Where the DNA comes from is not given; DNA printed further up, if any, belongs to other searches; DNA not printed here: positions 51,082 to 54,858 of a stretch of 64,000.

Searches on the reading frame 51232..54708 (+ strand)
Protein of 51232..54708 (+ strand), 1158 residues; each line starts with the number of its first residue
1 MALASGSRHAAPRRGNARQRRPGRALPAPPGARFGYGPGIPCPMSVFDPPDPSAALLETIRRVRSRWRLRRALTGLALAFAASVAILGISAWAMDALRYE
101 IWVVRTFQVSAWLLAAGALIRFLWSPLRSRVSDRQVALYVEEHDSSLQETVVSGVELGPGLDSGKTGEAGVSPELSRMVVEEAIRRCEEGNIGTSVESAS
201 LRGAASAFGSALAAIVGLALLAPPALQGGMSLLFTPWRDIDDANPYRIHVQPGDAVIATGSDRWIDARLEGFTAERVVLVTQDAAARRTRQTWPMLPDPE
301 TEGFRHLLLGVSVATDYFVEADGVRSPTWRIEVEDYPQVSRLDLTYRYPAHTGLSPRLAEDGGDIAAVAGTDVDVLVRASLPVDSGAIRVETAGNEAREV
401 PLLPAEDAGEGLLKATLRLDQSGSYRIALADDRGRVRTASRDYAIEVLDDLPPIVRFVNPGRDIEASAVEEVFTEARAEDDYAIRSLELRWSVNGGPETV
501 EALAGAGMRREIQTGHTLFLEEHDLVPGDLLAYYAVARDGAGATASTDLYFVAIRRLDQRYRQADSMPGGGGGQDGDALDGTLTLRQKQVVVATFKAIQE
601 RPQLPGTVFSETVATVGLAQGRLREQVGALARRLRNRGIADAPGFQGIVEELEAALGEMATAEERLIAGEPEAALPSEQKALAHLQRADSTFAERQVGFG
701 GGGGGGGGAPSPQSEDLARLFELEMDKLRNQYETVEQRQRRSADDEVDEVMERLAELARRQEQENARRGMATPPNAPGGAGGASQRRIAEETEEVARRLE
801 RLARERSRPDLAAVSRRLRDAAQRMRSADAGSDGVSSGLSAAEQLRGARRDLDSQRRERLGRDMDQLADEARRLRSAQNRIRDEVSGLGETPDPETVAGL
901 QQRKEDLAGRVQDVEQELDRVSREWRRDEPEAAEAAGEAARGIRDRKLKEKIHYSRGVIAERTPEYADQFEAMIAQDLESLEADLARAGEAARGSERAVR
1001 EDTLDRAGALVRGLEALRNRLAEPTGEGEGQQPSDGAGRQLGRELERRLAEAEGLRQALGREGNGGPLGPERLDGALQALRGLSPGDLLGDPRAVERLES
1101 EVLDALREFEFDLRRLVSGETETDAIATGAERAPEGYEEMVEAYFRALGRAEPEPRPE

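Call 47: search_protein_families(library=pfam, proteins=[window:51232-54708:+], max_evalue=0.0001)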
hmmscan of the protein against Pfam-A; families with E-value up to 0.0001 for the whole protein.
window:51232-54708:+ (1158 aa): 1 family
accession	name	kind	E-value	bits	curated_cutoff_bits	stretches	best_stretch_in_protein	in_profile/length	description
PF13779.11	DUF4175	-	4.5e-10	38.6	27.3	2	336-498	180-328/825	Domain of unknown function (DUF4175)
